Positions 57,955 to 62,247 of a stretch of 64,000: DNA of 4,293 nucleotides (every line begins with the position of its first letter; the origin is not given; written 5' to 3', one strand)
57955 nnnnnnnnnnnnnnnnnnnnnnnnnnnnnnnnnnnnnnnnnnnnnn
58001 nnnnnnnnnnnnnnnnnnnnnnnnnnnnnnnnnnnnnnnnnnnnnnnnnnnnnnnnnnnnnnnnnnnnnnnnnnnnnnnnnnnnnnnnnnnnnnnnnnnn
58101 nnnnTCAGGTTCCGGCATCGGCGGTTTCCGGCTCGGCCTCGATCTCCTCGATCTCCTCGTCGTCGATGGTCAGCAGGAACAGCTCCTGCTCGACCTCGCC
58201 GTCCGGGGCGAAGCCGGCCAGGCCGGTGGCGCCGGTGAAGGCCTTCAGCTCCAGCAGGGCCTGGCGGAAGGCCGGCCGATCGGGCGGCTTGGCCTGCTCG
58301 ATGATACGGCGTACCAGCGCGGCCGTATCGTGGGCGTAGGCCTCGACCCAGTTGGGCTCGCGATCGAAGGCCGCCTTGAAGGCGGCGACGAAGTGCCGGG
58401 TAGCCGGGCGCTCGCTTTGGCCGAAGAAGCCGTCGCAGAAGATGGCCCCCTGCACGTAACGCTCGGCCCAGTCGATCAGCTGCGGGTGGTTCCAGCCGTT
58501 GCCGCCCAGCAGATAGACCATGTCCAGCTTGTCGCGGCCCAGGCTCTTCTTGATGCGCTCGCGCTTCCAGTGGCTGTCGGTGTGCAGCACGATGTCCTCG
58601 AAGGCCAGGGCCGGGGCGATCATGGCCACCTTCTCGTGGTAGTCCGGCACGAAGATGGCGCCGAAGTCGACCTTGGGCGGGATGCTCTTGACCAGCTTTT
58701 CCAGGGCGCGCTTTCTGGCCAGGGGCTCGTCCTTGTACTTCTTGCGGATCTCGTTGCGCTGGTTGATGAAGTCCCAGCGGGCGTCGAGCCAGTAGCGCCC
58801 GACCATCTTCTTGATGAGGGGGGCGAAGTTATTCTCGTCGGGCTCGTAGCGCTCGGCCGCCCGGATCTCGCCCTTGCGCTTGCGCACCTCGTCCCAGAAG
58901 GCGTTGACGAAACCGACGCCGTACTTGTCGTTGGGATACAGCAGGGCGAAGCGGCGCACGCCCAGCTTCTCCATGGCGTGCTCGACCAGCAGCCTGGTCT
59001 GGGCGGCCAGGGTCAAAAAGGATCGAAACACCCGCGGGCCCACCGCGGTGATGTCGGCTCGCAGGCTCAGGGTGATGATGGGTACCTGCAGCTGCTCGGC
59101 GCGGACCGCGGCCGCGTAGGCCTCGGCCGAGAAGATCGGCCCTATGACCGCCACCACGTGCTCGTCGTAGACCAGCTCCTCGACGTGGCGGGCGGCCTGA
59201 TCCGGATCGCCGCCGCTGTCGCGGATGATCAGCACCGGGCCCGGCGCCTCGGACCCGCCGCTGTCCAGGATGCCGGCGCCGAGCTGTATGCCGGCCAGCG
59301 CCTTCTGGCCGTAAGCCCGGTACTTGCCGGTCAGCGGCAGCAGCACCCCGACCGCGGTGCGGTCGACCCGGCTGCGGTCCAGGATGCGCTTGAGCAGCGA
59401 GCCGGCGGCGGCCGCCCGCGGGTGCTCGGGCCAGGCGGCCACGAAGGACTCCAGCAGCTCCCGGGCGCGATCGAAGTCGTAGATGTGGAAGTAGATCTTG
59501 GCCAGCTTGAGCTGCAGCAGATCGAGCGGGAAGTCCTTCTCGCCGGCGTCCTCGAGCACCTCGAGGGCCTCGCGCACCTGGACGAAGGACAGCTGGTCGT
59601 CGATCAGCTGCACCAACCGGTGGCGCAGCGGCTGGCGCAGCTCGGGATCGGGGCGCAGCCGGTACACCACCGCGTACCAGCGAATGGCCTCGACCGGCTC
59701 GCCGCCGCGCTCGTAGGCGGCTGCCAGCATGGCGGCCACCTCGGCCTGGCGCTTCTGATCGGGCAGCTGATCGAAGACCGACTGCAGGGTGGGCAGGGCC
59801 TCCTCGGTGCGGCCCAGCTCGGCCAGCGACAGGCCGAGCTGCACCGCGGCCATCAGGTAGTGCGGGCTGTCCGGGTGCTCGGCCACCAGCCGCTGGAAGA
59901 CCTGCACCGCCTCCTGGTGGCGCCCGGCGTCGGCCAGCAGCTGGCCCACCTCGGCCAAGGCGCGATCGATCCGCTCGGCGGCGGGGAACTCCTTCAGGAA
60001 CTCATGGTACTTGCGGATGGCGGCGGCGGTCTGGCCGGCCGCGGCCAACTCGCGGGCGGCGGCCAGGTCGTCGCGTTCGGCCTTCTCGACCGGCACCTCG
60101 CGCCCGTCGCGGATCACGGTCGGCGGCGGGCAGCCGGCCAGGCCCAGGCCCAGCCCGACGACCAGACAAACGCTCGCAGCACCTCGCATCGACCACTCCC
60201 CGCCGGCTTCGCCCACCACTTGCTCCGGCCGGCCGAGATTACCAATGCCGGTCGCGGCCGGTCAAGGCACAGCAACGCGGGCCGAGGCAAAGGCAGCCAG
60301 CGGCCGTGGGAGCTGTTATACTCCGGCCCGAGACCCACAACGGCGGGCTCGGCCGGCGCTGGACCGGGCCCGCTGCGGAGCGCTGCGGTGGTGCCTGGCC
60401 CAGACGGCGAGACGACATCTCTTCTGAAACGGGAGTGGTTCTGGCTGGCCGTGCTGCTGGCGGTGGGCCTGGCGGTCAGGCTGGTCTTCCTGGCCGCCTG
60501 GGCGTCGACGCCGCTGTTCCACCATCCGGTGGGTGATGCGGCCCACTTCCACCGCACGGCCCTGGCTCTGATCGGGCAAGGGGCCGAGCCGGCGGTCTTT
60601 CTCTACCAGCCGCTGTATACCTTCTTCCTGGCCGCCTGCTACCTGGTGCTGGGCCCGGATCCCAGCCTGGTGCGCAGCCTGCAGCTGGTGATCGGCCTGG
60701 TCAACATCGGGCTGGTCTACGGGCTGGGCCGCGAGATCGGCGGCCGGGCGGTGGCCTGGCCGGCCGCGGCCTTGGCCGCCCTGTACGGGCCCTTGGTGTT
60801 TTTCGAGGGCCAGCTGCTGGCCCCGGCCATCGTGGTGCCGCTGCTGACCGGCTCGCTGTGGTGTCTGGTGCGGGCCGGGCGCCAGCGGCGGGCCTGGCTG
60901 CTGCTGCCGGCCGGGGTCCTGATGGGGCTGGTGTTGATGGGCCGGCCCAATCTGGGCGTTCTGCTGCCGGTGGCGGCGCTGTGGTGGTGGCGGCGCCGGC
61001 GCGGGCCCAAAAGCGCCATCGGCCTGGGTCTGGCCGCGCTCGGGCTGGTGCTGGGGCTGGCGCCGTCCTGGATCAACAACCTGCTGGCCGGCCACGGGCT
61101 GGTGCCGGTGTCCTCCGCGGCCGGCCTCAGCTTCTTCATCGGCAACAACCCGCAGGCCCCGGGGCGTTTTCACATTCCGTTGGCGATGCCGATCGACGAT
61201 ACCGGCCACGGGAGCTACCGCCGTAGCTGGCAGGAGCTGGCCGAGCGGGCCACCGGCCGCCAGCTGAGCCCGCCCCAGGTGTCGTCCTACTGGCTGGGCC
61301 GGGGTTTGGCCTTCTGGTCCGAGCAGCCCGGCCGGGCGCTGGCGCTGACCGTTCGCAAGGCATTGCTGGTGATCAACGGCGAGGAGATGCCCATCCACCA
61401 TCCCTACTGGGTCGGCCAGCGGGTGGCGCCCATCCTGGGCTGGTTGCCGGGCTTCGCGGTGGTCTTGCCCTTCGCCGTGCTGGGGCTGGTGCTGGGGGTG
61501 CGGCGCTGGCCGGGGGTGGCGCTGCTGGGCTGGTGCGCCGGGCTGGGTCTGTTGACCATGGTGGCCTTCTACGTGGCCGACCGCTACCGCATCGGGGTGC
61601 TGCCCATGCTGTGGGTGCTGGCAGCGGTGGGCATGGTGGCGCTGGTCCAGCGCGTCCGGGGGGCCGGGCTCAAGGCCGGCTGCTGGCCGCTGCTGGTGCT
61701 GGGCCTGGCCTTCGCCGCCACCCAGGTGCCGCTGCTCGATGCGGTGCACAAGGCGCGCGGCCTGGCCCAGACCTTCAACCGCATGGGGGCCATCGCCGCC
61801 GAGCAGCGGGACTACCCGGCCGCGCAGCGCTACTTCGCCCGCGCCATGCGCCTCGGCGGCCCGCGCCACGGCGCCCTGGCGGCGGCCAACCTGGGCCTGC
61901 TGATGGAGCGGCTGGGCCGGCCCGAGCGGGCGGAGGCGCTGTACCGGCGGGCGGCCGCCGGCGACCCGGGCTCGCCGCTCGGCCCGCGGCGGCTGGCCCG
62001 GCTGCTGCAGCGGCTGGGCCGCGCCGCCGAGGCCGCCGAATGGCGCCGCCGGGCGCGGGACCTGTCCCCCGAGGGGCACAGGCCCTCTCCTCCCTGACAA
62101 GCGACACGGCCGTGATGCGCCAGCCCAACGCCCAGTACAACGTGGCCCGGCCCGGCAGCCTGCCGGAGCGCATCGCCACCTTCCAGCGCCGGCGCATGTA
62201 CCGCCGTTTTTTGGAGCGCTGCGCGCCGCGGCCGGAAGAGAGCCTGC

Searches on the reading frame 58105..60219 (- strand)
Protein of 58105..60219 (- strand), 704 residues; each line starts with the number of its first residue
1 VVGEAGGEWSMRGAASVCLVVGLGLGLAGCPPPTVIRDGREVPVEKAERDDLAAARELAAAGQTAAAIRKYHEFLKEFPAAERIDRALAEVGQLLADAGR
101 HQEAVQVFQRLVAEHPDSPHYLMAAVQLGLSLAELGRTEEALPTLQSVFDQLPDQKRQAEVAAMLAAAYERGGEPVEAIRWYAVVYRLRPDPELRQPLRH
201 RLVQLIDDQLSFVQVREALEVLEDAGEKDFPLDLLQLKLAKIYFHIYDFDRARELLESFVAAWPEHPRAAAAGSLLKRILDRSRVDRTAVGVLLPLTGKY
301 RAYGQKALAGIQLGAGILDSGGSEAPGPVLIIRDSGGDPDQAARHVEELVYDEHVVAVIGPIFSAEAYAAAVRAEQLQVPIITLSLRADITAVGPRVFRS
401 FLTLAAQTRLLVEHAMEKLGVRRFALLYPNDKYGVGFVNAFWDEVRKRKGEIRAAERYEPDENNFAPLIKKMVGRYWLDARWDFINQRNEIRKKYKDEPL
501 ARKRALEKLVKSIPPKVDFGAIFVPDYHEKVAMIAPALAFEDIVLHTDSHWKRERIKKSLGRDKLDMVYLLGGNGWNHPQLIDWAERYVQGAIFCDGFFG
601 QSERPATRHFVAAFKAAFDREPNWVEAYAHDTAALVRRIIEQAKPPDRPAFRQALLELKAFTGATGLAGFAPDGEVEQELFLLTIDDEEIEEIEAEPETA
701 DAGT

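Call 29: search_protein_families(library=pfam, proteins=[window:58105-60219:-], max_evalue=0.00001)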
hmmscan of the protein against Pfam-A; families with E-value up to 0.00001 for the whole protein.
window:58105-60219:- (704 aa): 11 families
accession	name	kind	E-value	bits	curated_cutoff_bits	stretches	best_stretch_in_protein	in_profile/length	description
PF13458.12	Peripla_BP_6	-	1.5e-44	153.6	31.7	2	290-472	4-186/343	Periplasmic binding protein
PF13174.12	TPR_6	-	4.5e-17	61.9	26.3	0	92-118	7-33/33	Tetratricopeptide repeat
PF13428.12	TPR_14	-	1.4e-16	59.7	23.5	0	86-128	2-44/44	Tetratricopeptide repeat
PF01094.35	ANF_receptor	-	1.1e-13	51.4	25.4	1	330-471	27-172/353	Receptor family ligand binding region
PF14559.12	TPR_19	-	3.3e-13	50.2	25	0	58-125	1-65/68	Tetratricopeptide repeat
PF13432.12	TPR_16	-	2.8e-12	47.3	32.7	1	52-119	1-65/65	Tetratricopeptide repeat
PF07719.23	TPR_2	-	7e-11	41.8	27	0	87-117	3-33/34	Tetratricopeptide repeat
PF13424.12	TPR_12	-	8.6e-11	42.3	30.1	1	87-148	5-71/77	Tetratricopeptide repeat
PF04348.19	LppC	-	4.5e-10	39.2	28.8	1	237-459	167-384/563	LppC putative lipoprotein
PF13176.12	TPR_7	-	4e-07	30.1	27.9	0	164-195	4-35/36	Tetratricopeptide repeat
PF20308.4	TPR-S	-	8.2e-06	26.8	27.6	0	101-171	2-63/102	Tetratricopeptide Repeats-Sensor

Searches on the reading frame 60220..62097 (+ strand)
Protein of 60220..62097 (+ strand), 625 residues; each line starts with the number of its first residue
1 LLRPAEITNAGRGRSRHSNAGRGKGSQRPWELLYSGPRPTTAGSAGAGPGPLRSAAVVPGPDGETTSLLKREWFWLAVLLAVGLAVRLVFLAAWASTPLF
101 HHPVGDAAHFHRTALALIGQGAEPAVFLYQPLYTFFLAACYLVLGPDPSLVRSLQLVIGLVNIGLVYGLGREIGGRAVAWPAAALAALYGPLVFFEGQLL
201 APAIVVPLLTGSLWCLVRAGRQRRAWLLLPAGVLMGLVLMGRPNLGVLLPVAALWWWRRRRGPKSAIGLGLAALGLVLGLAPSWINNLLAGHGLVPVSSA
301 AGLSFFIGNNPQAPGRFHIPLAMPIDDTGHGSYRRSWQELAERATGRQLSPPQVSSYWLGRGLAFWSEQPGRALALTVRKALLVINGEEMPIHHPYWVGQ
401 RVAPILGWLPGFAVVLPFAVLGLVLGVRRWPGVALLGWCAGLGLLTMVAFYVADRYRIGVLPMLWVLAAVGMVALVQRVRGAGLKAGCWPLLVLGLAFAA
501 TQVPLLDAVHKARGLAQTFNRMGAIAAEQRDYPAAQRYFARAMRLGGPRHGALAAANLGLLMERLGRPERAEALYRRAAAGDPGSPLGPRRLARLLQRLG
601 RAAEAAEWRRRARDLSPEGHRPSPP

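Call 33: search_protein_families(library=pfam, proteins=[window:60220-62097:+], max_evalue=0.001)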
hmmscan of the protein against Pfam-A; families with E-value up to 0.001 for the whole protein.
window:60220-62097:+ (625 aa): 7 families
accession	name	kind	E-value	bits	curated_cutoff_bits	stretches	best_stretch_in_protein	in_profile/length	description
PF13424.12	TPR_12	-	4.3e-12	46.5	30.1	1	515-580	2-73/77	Tetratricopeptide repeat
PF13432.12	TPR_16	-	8.2e-09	36.2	32.7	1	525-586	6-65/65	Tetratricopeptide repeat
PF13231.12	PMT_2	-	8.9e-09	36.2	26.1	1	131-278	4-153/160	Dolichyl-phosphate-mannose-protein mannosyltransferase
PF07719.23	TPR_2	-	2.5e-07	30.7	27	0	553-580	2-29/34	Tetratricopeptide repeat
PF13176.12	TPR_7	-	8.1e-06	26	27.9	0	555-586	2-35/36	Tetratricopeptide repeat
PF13428.12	TPR_14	-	7.4e-05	23.5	23.5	0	557-586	6-35/44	Tetratricopeptide repeat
PF14559.12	TPR_19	-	0.00043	21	25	1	566-607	5-46/68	Tetratricopeptide repeat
